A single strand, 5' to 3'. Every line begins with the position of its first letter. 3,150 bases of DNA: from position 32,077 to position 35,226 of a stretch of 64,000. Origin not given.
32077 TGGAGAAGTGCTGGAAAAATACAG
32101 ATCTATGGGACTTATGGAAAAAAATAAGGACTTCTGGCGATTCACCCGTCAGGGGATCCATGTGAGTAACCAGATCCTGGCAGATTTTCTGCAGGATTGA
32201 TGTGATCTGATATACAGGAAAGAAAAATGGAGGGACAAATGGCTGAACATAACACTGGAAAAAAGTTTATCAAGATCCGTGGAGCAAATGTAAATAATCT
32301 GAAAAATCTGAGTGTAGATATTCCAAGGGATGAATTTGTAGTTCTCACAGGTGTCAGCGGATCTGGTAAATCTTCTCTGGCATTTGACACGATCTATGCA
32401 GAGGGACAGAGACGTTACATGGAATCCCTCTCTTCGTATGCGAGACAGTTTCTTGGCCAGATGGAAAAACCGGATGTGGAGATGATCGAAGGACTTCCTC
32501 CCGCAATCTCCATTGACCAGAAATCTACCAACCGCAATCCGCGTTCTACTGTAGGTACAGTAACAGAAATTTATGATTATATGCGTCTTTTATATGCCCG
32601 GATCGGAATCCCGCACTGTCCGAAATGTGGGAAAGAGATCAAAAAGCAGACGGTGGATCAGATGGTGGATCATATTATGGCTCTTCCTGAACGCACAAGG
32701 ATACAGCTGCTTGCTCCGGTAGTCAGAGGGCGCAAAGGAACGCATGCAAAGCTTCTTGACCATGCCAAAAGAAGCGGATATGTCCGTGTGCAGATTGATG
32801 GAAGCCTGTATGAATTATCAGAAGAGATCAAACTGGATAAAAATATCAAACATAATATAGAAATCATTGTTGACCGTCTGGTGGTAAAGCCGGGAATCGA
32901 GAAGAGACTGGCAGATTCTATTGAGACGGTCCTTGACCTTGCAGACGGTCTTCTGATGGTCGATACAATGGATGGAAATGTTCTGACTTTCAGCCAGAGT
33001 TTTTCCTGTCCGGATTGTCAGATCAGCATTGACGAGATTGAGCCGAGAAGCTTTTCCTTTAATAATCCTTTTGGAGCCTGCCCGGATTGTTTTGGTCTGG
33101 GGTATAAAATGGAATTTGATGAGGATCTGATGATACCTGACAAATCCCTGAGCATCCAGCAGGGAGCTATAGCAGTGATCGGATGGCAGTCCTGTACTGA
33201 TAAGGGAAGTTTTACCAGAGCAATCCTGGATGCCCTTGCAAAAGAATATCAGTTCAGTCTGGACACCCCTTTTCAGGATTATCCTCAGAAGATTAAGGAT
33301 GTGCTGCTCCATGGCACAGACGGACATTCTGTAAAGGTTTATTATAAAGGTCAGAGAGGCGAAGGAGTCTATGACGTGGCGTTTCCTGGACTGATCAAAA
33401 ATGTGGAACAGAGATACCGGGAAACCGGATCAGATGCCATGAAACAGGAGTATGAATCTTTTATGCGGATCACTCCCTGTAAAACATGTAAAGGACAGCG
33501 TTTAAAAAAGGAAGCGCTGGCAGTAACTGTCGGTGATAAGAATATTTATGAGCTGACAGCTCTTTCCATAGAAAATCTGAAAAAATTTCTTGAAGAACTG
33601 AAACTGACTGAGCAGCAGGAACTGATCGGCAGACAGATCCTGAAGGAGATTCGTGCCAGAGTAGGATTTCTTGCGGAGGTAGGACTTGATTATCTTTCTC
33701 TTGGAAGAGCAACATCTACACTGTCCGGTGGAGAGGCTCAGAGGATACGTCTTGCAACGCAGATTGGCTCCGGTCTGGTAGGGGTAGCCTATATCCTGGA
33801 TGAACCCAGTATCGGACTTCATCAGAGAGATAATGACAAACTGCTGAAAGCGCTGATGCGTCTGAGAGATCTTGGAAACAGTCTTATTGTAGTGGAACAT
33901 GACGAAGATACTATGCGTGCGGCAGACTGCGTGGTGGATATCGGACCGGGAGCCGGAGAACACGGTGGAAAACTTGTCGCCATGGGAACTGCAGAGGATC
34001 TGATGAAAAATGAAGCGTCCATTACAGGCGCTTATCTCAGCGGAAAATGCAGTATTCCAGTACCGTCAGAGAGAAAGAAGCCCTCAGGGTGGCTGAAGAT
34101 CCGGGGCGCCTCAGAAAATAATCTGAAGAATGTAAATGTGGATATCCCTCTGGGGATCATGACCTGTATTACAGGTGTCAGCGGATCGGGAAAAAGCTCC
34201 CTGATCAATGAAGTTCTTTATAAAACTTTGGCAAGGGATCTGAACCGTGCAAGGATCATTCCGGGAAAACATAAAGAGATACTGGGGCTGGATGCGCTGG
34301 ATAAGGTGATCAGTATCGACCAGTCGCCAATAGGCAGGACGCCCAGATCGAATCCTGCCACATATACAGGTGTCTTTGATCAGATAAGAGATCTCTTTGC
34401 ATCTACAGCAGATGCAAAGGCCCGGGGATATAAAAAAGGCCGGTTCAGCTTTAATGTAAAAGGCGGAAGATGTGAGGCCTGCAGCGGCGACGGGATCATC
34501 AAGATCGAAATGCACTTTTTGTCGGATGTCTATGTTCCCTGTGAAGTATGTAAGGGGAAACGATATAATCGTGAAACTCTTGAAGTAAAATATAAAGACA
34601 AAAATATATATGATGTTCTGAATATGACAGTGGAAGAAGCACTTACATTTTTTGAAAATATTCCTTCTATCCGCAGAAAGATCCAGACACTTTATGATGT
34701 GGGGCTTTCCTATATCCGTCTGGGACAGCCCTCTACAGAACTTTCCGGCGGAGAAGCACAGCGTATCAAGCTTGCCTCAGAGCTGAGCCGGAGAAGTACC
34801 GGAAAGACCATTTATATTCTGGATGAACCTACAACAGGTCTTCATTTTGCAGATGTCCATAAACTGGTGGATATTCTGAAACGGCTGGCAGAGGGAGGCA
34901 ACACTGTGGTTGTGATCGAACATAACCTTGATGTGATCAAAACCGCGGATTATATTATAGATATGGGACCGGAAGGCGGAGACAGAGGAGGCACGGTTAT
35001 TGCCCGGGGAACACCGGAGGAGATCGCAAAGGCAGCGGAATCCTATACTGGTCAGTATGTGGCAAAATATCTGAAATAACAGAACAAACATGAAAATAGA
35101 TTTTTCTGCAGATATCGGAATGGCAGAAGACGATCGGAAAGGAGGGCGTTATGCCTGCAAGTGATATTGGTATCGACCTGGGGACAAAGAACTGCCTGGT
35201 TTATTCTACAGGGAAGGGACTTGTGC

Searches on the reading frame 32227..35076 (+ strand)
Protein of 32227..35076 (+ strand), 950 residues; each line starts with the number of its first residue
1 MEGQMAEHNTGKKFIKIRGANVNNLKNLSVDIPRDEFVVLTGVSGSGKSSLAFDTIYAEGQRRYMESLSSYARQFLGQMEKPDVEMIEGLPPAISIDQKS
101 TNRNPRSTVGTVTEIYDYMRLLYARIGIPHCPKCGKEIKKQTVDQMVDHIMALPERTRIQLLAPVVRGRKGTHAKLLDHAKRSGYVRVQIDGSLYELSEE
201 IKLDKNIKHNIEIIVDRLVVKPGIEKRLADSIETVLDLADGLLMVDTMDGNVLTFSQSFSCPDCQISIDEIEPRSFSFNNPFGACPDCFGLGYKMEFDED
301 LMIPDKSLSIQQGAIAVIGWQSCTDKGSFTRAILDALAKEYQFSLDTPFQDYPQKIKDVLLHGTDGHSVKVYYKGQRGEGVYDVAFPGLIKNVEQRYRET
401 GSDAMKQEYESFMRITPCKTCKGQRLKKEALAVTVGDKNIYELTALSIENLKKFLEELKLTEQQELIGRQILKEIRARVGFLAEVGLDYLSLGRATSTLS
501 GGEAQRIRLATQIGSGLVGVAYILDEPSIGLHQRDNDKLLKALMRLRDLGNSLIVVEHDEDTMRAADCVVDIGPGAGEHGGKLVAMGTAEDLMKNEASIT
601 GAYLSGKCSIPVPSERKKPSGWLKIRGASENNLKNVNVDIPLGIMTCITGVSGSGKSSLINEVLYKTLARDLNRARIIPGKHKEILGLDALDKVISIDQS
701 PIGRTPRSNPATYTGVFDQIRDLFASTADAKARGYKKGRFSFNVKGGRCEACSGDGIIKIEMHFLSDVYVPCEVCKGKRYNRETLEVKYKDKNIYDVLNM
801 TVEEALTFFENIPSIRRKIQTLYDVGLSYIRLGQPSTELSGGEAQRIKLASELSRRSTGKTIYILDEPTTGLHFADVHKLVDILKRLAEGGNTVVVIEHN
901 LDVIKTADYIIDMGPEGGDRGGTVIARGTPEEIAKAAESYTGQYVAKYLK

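Call 14: search_protein_families(library=pfam, proteins=[window:32227-35076:+], max_evalue=0.0001)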
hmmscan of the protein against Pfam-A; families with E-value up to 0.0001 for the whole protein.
window:32227-35076:+ (950 aa): 9 families
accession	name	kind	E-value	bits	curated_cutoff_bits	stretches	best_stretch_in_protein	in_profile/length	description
PF17760.6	UvrA_inter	-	2.8e-41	140.2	23.3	1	141-248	1-108/109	UvrA interaction domain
PF17755.6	UvrA_DNA-bind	-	9.6e-35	119.7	23.2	1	298-410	1-109/110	UvrA DNA-binding domain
PF00005.33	ABC_tran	-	5.6e-21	76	25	0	817-870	87-137/137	ABC transporter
PF02463.25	SMC_N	-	9.8e-12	45.2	40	0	637-913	17-211/220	RecF/RecN/SMC N terminal domain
PF13191.12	AAA_16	-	1.6e-08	35.7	32.6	0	647-685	28-63/167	AAA ATPase domain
PF13304.12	AAA_21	-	1.9e-08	35.2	27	1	834-896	233-295/304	AAA domain, putative AbiEii toxin, Type IV TA system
PF13555.12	AAA_29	-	2.3e-08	34.1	27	0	638-664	17-46/61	P-loop containing region of AAA domain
PF03193.22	RsgA_GTPase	-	1.2e-06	29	30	0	644-666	107-129/174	RsgA GTPase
PF20703.3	nSTAND1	-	1.7e-06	28.4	27.1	0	27-52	25-50/379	Novel STAND NTPase 1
